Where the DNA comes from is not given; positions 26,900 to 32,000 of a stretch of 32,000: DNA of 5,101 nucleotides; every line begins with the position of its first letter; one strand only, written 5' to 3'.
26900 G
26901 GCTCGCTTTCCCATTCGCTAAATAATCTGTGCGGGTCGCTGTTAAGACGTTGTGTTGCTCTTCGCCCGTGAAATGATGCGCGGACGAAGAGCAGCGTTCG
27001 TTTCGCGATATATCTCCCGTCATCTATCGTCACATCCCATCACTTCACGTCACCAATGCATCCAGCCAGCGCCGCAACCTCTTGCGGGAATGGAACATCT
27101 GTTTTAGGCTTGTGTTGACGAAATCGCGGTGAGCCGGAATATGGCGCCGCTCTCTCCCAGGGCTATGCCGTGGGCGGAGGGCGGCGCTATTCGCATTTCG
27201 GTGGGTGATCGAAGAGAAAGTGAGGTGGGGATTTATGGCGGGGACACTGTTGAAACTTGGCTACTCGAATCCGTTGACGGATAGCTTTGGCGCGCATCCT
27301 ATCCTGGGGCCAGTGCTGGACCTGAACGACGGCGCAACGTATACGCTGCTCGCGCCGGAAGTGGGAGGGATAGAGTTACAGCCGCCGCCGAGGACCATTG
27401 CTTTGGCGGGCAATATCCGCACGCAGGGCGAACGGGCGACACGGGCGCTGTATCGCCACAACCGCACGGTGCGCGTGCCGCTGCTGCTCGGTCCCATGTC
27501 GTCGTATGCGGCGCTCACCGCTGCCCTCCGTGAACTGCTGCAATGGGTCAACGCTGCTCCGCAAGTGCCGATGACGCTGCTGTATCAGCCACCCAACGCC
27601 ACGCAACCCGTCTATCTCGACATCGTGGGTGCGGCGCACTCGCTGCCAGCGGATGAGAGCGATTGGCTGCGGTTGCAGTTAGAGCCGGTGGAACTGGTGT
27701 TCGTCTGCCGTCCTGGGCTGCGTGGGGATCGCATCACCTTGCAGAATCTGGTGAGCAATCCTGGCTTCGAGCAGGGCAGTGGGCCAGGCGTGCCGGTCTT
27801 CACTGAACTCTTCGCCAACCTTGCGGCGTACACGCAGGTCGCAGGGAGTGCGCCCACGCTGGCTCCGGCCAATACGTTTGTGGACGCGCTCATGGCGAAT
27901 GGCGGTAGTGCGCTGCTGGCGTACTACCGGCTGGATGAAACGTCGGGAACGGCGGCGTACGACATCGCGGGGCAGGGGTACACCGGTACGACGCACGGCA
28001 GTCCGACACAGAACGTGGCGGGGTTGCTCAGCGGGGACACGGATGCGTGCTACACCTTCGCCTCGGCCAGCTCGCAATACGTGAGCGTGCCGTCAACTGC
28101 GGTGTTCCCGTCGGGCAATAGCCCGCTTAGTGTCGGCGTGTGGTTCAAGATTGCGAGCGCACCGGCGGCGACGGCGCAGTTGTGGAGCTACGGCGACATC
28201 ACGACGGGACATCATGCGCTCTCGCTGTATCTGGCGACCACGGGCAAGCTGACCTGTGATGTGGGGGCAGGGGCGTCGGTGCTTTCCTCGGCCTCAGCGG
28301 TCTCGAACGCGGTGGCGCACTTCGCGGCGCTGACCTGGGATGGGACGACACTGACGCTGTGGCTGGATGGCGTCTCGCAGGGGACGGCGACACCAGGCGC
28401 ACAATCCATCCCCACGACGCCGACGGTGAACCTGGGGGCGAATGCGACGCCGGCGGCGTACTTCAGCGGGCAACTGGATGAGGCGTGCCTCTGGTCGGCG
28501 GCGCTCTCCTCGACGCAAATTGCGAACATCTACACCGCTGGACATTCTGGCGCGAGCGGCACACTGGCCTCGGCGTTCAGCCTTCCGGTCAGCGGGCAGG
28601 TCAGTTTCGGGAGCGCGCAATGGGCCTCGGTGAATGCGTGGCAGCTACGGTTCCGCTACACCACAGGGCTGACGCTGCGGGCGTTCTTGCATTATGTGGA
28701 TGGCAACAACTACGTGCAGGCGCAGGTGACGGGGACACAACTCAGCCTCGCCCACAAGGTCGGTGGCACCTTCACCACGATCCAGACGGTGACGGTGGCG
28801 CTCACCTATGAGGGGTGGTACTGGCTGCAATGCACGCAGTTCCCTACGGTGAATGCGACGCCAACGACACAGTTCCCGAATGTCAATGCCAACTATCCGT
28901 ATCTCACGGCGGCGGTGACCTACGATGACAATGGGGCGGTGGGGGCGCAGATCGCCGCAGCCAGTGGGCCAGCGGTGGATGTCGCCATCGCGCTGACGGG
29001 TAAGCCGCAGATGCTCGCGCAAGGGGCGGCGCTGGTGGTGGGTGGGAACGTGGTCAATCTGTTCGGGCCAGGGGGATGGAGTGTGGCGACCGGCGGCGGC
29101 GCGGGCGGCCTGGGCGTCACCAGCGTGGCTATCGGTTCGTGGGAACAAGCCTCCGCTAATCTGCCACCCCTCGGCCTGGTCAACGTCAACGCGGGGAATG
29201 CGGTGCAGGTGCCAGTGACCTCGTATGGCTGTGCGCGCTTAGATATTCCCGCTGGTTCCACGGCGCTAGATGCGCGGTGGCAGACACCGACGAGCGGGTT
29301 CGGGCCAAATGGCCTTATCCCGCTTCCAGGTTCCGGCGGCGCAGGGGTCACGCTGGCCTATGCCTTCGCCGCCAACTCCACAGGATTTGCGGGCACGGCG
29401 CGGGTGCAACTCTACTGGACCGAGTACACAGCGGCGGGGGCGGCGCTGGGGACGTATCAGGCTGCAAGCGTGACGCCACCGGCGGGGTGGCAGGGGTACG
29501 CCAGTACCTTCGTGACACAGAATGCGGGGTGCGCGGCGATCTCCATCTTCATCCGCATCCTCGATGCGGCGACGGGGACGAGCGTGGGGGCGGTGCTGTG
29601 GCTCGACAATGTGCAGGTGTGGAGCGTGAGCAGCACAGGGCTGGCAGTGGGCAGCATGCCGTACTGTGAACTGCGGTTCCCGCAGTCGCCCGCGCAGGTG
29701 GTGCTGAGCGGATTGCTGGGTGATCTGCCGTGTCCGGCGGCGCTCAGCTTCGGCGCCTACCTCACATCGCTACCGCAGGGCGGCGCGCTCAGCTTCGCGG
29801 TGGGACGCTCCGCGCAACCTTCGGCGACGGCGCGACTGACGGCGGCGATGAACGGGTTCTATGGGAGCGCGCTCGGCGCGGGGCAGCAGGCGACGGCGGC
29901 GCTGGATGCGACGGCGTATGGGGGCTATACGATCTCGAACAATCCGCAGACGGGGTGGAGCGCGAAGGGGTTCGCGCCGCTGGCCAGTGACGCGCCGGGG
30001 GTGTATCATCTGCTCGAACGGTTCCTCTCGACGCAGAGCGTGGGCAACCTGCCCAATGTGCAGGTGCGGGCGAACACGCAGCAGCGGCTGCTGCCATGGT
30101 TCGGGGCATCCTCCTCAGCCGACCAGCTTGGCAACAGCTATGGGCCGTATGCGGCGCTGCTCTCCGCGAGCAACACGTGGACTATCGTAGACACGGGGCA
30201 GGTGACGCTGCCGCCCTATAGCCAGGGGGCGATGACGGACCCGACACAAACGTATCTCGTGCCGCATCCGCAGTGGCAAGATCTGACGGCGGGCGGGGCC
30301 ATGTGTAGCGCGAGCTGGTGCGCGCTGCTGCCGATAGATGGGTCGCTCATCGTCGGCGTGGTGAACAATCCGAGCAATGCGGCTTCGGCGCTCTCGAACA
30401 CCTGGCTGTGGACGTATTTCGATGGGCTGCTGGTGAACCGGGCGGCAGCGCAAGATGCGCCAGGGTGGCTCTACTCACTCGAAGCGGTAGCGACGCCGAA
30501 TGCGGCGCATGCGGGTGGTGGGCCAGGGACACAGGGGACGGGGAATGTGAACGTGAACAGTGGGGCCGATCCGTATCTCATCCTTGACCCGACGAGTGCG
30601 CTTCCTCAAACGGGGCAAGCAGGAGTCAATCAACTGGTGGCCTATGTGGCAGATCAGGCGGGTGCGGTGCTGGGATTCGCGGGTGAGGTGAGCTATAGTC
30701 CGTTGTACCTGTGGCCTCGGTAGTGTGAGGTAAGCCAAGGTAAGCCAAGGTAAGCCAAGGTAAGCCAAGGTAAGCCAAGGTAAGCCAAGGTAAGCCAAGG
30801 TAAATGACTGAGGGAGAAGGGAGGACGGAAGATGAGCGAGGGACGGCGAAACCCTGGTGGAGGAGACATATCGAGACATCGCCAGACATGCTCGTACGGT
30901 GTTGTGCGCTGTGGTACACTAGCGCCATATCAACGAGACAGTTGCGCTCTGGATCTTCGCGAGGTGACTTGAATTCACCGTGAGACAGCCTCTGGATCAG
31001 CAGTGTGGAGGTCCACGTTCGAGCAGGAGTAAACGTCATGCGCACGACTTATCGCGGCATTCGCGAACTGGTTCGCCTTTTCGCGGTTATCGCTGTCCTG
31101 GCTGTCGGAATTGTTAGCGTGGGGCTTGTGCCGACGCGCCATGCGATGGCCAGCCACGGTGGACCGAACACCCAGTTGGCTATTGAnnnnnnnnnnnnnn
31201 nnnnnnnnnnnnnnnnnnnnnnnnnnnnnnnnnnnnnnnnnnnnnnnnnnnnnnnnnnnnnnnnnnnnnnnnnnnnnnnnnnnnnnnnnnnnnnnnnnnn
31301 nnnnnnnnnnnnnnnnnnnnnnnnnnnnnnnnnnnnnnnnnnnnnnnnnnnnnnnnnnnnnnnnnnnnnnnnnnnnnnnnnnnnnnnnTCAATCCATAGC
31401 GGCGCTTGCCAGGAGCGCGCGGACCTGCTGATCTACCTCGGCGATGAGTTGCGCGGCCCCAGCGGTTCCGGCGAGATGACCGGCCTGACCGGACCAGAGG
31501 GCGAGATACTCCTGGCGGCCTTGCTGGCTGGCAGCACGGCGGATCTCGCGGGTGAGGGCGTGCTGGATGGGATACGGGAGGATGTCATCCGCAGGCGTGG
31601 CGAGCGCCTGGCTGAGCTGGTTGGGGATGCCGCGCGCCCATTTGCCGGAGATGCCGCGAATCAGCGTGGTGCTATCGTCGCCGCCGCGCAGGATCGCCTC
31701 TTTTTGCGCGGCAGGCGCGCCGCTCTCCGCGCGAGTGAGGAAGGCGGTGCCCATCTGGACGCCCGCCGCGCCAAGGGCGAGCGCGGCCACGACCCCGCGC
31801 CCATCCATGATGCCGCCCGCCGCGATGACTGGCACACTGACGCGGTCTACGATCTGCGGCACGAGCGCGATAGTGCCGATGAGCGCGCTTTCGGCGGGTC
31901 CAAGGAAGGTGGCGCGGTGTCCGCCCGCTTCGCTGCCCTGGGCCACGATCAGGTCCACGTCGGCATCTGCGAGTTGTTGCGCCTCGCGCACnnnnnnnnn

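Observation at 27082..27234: Cassette copy C upstream of the 1163-aa LamG protein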

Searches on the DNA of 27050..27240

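Call 14: search_rna_families(source=window, start=27050, end=27240, threshold=evalue, max_evalue=10, show_alignments=3)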
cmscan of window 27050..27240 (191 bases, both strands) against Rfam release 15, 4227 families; matches with E-value up to 10: 2.
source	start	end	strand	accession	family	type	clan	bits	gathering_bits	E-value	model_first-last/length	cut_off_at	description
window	27143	27188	+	RF00921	mir-665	Gene; miRNA;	-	16.8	52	0.73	13-58/72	no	mir-665 microRNA precursor family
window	27134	27201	+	RF03930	mir-1909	Gene; miRNA;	-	14.7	80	2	1-72/72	no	mir-1909 microRNA precursor family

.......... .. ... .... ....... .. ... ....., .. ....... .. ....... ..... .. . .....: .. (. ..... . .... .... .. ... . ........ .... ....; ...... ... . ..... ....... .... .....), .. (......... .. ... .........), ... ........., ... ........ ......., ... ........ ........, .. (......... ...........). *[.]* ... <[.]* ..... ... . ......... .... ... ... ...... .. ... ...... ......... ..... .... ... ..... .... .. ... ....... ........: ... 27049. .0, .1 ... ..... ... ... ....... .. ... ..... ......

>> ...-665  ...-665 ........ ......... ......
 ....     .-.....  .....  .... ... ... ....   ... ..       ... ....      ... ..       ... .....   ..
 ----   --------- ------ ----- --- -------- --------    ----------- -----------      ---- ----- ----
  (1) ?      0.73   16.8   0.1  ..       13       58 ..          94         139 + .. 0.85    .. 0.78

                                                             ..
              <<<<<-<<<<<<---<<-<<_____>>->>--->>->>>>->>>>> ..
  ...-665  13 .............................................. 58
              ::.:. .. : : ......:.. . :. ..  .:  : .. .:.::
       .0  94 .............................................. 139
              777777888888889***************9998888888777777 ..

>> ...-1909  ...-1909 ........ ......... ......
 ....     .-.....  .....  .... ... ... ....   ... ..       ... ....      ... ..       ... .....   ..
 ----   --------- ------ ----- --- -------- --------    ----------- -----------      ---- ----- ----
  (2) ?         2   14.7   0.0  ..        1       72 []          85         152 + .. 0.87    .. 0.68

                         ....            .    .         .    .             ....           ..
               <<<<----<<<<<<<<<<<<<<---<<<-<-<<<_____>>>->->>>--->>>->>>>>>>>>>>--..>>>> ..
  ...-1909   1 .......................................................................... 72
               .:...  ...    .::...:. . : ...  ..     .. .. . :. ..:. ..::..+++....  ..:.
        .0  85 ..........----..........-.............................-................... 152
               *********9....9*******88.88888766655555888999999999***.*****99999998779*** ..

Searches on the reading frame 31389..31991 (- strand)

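Call 22: search_protein_families(library=pfam, proteins=[window:31389-31991:-], max_evalue=0.01)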
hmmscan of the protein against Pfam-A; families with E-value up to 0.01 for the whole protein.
window:31389-31991:- (200 aa): 8 families
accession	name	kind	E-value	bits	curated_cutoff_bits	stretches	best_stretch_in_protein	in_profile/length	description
PF03060.21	NMO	-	2.2e-46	159.2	28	1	2-186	147-328/331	Nitronate monooxygenase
PF01070.24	FMN_dh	-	1.6e-07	31.2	24.9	1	37-88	256-309/350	FMN-dependent dehydrogenase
PF04481.18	DUF561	-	2.6e-06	27.3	21.6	1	4-83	138-216/243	Protein of unknown function (DUF561)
PF00478.31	IMPDH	-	0.00026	20.6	25.6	1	38-92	193-247/345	IMP dehydrogenase / GMP reductase domain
PF01180.27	DHO_dh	-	0.00042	20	27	1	41-85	227-273/291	Dihydroorotate dehydrogenase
PF01645.23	Glu_synthase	-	0.00062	19.5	20.4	1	7-85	224-308/369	Conserved region in glutamate synthase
PF00977.27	His_biosynth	-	0.0017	18.3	23.6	1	42-86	180-224/228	Histidine biosynthesis protein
PF05690.20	ThiG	-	0.0065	16.3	23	1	42-89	165-211/247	Thiazole biosynthesis protein ThiG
